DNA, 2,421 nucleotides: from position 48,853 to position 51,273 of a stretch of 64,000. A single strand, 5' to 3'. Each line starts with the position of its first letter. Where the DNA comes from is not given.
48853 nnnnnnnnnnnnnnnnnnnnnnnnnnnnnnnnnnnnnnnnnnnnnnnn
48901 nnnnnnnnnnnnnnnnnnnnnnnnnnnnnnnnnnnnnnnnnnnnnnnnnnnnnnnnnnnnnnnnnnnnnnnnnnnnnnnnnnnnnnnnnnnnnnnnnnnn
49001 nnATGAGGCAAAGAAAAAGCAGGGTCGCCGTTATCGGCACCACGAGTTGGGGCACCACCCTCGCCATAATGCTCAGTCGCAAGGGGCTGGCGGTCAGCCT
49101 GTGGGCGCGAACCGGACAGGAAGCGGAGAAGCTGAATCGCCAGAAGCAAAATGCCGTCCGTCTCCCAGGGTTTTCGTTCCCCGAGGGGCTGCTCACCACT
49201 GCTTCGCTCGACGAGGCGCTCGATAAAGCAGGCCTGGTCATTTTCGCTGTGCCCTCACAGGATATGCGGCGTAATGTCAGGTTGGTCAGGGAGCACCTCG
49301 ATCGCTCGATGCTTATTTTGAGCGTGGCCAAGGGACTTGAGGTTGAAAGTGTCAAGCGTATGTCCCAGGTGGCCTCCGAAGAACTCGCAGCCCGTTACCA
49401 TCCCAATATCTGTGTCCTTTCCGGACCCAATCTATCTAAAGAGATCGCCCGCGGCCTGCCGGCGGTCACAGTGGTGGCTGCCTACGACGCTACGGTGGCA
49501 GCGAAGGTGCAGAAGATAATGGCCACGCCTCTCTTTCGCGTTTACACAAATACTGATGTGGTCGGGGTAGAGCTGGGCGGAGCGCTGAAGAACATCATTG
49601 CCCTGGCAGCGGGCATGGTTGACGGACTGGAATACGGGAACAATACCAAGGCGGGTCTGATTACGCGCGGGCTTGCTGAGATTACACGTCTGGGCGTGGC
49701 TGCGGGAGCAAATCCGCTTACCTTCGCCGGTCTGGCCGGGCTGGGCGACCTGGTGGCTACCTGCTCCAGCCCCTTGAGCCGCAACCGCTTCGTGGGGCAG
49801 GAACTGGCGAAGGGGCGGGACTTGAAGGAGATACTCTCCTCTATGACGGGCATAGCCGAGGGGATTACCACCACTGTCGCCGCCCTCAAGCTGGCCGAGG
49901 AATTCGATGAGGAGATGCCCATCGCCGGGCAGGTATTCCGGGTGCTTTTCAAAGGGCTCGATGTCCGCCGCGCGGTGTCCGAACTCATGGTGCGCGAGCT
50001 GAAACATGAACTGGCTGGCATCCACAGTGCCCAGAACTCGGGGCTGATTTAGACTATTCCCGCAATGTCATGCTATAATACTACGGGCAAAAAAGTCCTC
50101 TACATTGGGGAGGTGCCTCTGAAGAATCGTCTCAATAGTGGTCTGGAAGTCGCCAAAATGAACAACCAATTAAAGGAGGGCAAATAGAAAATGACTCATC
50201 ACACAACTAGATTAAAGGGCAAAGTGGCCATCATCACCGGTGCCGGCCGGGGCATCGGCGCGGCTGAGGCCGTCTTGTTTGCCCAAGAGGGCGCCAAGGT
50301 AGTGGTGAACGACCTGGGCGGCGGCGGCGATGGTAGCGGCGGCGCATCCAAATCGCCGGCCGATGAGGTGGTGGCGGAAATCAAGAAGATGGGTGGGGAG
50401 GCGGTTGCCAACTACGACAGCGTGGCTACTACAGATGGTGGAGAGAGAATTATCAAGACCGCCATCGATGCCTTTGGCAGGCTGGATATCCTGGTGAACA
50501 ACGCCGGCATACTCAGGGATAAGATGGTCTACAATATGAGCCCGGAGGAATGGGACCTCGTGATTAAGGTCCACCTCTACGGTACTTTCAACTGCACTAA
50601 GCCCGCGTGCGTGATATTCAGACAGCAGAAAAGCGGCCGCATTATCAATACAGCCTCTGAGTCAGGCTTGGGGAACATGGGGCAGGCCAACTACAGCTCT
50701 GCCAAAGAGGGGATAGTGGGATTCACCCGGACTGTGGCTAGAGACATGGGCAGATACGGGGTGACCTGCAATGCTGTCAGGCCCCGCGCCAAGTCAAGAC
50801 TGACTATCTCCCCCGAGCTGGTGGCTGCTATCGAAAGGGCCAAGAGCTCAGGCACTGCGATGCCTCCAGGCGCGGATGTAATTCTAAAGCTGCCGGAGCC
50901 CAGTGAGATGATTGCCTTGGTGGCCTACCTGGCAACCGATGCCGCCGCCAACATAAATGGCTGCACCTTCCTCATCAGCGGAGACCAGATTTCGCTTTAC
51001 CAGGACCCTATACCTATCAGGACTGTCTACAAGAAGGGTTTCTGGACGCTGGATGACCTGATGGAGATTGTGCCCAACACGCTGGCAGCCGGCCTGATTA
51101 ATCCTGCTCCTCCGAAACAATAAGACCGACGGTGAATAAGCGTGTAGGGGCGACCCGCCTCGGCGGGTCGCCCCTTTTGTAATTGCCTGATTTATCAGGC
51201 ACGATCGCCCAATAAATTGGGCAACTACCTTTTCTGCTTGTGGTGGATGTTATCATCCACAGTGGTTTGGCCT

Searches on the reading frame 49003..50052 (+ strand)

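Call 67: search_protein_families(library=pfam, proteins=[window:49003-50052:+], max_evalue=0.0001)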
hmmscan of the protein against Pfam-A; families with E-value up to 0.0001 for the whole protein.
window:49003-50052:+ (349 aa): 6 families
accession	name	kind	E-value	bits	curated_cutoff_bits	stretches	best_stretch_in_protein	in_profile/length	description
PF07479.19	NAD_Gly3P_dh_C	-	4.5e-53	179.7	25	1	185-325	1-141/142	NAD-dependent glycerol-3-phosphate dehydrogenase C-terminus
PF01210.29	NAD_Gly3P_dh_N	-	3e-43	148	23.1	1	8-164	2-156/158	NAD-dependent glycerol-3-phosphate dehydrogenase N-terminus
PF20618.3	GPD_NAD_C_bact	-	3.5e-17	63.1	27.6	1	245-311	1-66/66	Bacterial GPD, NAD-dependent C-terminal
PF02558.23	ApbA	-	3.5e-09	36.9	22.2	1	8-116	1-107/150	Ketopantoate reductase PanE/ApbA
PF03807.23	F420_oxidored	-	2.1e-05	25.5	21.6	1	7-109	1-92/94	NADP oxidoreductase coenzyme F420-dependent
PF03446.21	NAD_binding_2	-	4.2e-05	24.1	21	0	7-100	1-84/161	NAD binding domain of 6-phosphogluconate dehydrogenase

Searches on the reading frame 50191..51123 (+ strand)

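Call 67: search_protein_families(library=pfam, proteins=[window:50191-51123:+], max_evalue=0.0001)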
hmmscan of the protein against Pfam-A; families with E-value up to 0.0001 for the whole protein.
window:50191-51123:+ (310 aa): 3 families
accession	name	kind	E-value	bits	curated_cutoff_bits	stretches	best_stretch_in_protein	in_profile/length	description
PF00106.31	adh_short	-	3.2e-41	141.4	26.6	1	11-198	1-179/195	short chain dehydrogenase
PF13561.12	adh_short_C2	-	1.9e-35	123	27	1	17-263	1-232/236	Enoyl-(Acyl carrier protein) reductase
PF08659.16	KR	-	2.7e-11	44.1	22.6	1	13-180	3-161/180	KR domain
